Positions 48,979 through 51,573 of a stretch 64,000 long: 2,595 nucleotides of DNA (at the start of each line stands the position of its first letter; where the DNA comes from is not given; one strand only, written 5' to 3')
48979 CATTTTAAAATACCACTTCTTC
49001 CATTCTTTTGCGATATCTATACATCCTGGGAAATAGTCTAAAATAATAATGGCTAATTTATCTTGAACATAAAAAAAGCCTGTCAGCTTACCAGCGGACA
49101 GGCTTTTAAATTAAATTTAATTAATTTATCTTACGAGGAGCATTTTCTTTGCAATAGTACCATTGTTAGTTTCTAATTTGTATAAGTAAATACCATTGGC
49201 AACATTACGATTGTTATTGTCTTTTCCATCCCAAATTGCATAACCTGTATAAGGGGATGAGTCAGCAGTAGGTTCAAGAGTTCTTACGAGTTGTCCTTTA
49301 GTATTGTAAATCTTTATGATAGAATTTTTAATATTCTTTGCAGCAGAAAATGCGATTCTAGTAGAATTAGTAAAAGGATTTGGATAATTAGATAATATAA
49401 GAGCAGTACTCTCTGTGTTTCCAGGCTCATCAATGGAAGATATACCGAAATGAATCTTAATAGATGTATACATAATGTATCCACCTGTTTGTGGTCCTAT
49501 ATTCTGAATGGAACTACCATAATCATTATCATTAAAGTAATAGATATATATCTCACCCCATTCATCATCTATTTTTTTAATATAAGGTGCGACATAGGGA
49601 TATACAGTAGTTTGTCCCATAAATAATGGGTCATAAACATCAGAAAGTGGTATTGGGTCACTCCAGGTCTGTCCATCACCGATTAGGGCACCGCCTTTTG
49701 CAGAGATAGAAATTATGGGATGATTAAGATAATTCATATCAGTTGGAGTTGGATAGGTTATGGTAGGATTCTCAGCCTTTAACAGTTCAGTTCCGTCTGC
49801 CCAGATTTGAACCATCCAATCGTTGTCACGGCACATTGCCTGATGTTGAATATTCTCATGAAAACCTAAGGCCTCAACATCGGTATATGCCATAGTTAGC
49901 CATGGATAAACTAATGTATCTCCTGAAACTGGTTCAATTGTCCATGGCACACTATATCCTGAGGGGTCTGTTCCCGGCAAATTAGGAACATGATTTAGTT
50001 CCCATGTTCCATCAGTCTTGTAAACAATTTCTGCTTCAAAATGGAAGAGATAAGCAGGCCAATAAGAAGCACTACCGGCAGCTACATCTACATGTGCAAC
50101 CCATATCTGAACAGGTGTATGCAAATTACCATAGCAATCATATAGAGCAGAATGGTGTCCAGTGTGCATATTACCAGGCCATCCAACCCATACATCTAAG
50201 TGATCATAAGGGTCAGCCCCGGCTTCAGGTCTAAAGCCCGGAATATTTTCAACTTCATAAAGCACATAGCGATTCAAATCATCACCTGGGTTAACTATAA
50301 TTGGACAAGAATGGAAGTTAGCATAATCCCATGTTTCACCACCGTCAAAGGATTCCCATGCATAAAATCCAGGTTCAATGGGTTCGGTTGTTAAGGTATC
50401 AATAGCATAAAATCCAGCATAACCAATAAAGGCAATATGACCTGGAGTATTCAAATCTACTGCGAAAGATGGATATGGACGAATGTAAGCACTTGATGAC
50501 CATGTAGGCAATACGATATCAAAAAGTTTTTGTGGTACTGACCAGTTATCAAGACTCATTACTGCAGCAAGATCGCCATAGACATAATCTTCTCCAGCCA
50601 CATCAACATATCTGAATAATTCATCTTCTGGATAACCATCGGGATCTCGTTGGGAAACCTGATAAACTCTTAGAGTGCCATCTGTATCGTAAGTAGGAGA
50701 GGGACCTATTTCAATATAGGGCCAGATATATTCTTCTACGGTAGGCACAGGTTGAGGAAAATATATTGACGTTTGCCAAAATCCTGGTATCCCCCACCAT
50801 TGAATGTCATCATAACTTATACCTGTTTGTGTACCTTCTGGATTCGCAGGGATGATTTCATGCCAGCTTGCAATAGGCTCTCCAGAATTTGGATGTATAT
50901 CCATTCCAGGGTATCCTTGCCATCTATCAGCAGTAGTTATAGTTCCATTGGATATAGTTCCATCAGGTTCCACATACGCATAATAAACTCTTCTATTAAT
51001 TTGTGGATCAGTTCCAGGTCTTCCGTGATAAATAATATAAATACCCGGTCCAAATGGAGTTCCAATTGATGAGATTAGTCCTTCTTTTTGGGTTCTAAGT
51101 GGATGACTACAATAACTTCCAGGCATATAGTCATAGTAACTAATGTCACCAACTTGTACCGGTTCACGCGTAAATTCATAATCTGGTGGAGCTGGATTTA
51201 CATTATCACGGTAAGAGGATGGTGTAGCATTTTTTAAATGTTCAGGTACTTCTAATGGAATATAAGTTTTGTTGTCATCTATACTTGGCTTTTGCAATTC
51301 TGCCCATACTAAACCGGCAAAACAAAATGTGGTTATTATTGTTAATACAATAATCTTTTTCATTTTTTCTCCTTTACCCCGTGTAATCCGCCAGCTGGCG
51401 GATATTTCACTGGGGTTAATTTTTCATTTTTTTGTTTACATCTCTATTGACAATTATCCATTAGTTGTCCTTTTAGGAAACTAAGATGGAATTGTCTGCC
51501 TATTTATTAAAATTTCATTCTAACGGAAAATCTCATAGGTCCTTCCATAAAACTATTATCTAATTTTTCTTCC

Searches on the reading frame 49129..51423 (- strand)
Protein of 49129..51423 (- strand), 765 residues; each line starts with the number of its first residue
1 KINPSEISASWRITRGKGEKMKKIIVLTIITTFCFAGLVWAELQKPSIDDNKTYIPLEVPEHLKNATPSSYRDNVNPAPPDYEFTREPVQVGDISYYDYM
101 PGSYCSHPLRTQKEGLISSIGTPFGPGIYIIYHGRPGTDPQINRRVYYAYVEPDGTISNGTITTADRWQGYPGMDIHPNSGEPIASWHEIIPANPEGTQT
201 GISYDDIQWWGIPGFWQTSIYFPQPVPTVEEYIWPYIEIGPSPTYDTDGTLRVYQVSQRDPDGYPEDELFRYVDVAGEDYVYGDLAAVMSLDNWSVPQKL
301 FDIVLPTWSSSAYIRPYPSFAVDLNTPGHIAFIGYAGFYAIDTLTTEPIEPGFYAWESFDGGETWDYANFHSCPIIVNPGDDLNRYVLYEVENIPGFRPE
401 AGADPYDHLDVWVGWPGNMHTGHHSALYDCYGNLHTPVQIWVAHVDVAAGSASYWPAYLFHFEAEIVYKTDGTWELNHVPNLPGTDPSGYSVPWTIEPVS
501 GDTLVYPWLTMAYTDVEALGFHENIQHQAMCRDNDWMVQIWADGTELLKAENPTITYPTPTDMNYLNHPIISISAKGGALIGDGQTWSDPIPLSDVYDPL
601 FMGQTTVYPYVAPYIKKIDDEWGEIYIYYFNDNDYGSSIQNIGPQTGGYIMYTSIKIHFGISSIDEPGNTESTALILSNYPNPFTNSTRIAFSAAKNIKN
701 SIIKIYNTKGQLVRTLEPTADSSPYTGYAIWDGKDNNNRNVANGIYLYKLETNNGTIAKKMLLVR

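Call 57: search_protein_families(library=pfam, proteins=[window:49129-51423:-], max_evalue=0.00001)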
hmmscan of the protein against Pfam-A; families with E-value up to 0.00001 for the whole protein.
window:49129-51423:- (765 aa): 2 families
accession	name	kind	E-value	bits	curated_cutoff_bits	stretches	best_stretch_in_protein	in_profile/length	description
PF13860.13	FlgD_ig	-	5.6e-08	33.1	27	1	686-755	8-78/79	FlgD Ig-like domain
PF18962.6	Por_Secre_tail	-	1.1e-07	32.5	27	1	680-761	2-73/75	Secretion system C-terminal sorting domain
